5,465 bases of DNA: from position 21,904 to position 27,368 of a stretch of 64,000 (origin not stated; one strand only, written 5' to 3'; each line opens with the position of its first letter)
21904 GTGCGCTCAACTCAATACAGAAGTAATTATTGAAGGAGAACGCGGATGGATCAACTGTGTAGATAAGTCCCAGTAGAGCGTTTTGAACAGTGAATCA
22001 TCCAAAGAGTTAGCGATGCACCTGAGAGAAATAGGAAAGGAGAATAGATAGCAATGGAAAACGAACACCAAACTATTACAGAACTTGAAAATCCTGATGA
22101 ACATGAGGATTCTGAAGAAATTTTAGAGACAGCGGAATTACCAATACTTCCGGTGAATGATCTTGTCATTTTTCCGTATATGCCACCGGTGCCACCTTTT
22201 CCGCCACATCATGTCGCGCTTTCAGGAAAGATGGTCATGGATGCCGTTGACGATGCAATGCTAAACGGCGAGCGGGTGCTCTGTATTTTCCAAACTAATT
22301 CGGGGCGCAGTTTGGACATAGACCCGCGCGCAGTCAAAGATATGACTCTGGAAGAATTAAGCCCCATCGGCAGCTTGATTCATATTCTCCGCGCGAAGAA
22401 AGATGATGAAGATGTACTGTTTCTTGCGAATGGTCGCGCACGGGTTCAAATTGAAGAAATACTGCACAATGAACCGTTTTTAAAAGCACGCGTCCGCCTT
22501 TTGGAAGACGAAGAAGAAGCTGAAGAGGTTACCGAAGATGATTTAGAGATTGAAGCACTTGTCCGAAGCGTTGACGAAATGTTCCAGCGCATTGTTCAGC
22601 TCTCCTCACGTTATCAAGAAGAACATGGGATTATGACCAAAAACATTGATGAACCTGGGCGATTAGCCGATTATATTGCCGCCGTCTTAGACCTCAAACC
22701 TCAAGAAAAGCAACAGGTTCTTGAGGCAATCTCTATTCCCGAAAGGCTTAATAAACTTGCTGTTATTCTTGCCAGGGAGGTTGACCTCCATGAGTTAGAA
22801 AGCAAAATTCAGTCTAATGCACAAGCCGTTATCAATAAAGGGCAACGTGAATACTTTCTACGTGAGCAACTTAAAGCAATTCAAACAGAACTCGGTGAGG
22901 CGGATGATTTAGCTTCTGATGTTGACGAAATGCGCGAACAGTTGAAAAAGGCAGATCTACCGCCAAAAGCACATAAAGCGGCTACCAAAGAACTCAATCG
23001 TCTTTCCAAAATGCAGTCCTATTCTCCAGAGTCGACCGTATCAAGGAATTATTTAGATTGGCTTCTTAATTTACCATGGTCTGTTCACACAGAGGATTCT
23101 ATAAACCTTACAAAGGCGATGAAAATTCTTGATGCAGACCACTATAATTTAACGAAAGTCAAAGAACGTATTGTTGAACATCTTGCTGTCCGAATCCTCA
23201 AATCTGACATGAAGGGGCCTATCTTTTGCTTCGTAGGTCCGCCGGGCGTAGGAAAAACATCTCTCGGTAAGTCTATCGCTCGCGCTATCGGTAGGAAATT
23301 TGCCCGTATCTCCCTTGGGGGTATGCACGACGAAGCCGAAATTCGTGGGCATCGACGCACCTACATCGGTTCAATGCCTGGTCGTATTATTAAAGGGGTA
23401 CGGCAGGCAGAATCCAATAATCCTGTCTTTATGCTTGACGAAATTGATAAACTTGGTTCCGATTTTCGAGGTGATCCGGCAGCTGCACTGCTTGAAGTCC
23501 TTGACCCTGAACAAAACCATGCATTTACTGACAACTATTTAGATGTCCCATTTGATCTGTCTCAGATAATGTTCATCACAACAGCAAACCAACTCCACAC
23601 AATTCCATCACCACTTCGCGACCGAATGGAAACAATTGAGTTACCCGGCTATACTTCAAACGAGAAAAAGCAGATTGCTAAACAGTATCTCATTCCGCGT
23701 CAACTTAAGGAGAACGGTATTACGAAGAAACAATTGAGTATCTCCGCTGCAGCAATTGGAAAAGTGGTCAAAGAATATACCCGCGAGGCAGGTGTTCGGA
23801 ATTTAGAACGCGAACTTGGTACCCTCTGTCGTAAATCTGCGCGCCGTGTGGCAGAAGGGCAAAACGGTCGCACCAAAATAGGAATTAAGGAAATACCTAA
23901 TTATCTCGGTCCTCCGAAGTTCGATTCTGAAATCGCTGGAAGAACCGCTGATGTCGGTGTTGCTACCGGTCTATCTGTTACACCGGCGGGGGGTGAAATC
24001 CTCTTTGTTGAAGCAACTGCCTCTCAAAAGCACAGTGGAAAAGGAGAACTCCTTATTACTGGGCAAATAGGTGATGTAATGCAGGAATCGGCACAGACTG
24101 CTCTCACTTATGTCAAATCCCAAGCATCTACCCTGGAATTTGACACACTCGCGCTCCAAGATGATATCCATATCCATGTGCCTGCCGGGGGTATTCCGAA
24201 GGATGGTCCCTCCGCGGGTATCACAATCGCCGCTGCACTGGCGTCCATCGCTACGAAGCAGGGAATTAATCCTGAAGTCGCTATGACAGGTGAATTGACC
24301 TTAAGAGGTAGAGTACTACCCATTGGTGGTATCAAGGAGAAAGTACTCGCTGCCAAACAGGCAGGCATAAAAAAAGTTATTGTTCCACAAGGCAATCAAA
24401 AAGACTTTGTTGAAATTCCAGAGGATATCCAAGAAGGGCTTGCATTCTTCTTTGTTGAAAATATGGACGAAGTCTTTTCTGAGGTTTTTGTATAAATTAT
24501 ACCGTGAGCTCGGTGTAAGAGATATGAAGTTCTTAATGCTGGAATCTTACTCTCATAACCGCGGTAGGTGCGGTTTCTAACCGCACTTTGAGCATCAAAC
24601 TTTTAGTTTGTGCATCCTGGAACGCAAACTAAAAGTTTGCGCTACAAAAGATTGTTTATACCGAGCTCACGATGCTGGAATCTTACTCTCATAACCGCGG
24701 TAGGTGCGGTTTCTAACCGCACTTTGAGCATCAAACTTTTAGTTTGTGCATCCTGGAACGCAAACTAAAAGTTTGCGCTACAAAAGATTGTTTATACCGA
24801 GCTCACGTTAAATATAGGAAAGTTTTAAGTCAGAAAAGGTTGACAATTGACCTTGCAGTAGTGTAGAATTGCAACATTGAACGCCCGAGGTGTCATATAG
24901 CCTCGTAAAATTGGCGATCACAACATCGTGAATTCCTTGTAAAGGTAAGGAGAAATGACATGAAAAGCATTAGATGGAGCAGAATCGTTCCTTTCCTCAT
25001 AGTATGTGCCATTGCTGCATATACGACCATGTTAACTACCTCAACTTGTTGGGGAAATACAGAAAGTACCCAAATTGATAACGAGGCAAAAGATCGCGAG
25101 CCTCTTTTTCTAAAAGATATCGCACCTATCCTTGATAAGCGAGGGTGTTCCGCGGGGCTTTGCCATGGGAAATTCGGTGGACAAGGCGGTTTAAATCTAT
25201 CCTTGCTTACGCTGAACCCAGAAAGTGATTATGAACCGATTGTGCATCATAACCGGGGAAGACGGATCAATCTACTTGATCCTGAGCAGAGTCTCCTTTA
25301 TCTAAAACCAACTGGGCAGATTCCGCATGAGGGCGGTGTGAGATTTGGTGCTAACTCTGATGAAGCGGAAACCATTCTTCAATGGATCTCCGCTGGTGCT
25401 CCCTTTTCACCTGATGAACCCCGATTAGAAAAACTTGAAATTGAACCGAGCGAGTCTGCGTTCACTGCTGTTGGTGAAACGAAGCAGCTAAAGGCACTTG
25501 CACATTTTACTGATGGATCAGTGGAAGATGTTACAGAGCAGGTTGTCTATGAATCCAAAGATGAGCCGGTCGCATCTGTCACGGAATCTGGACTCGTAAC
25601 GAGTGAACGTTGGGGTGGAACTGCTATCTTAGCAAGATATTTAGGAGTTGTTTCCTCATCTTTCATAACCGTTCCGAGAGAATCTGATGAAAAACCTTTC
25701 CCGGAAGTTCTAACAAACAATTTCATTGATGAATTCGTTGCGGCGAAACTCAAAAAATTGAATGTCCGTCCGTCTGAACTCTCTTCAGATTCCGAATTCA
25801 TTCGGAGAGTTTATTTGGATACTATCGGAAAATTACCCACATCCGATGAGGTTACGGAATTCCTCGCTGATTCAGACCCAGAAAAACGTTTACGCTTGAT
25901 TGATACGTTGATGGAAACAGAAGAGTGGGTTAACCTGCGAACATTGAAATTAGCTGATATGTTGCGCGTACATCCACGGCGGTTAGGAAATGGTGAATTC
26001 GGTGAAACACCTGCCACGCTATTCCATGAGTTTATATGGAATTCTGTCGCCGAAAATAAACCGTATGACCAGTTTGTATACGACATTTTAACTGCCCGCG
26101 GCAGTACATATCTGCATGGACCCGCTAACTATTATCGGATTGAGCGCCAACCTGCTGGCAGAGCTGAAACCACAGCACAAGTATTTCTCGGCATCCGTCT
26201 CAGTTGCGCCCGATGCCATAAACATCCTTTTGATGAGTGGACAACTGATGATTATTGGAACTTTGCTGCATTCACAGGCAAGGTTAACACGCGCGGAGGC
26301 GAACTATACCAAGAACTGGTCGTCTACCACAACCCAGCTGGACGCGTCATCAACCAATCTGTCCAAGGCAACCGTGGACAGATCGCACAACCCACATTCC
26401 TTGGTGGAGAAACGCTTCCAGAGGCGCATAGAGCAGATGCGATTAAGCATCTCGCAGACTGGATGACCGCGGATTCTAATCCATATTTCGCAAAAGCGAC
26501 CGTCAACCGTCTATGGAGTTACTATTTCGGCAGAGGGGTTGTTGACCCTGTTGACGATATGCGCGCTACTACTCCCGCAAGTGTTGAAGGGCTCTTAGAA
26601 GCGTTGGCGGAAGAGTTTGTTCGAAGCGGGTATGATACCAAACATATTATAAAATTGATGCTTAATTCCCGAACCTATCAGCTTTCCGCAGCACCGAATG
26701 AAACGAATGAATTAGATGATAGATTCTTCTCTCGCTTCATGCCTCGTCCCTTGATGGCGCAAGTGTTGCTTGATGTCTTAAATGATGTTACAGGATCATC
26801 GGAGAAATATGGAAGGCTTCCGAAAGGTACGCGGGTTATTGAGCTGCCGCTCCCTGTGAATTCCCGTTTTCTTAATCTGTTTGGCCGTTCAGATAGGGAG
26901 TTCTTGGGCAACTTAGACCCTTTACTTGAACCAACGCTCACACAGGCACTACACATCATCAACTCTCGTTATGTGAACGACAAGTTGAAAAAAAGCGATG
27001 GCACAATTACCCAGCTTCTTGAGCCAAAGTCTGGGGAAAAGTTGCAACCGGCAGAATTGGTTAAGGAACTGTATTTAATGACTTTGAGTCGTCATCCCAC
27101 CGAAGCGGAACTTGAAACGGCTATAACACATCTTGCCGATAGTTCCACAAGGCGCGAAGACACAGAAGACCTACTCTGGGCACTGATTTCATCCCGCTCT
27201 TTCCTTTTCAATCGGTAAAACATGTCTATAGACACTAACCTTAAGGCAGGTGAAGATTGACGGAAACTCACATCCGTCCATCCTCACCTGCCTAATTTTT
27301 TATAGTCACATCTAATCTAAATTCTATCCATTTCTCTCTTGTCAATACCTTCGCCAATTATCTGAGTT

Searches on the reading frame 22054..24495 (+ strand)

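Call 58: search_protein_families(library=pfam, proteins=[window:22054-24495:+], max_evalue=0.001)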
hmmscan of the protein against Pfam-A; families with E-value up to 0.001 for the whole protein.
window:22054-24495:+ (813 aa): 7 families
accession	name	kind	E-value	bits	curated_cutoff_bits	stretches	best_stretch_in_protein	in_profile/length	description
PF05362.19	Lon_C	-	5e-77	258.5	21.1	1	609-812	2-203/205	Lon protease (S16) C-terminal proteolytic domain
PF02190.22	LON_substr_bdg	-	1.3e-32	113.8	28.7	1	28-241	1-200/200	ATP-dependent protease La (LON) substrate-binding domain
PF00004.35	AAA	-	3.9e-25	89.2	21.2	1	392-528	2-126/131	ATPase family associated with various cellular activities (AAA)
PF22667.2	Lon_lid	-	5.9e-22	77.5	27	1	552-604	1-53/57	Lon protease AAA+ ATPase lid domain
PF13541.12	ChlI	-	1.2e-09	38.5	27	1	662-781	8-121/121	Subunit ChlI of Mg-chelatase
PF07728.20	AAA_5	-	1.3e-08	35.4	22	1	391-525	2-139/139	AAA domain (dynein-related subfamily)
PF07724.20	AAA_2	-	0.00048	20.6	27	0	391-524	6-136/166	AAA domain (Cdc48 subfamily)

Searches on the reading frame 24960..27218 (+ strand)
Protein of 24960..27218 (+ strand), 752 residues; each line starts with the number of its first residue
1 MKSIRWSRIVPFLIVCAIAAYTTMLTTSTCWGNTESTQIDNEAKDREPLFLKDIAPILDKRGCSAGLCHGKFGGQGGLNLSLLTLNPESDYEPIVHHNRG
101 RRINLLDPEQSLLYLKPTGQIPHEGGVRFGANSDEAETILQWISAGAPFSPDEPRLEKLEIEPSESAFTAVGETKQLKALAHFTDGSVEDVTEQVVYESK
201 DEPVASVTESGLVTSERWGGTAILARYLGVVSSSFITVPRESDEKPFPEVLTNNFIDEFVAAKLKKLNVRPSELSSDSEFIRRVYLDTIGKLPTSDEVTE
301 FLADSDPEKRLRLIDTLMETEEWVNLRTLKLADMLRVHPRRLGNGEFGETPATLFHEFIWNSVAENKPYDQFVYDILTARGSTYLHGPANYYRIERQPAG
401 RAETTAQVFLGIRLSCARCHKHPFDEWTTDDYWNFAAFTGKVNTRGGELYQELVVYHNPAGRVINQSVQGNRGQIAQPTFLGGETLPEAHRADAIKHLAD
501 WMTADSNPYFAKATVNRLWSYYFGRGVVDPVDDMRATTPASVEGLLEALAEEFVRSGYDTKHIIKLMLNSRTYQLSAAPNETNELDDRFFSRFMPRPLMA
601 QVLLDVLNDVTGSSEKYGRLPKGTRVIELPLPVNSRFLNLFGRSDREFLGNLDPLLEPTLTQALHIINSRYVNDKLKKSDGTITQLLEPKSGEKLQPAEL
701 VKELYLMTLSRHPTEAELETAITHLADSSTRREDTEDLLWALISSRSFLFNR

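Call 58: search_protein_families(library=pfam, proteins=[window:24960-27218:+], max_evalue=0.001)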
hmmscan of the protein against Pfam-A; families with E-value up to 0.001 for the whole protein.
window:24960-27218:+ (752 aa): 3 families
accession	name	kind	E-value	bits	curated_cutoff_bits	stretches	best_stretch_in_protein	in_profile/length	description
PF07583.16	PSCyt2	-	2.5e-43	148.9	29.8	1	256-442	2-207/209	Protein of unknown function (DUF1549)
PF07587.16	PSD1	-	3.4e-40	138.4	28.5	1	497-723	4-242/244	Protein of unknown function (DUF1553)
PF02368.24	Big_2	-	0.00047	20.5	22.8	1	166-219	11-60/79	Bacterial Ig-like domain (group 2)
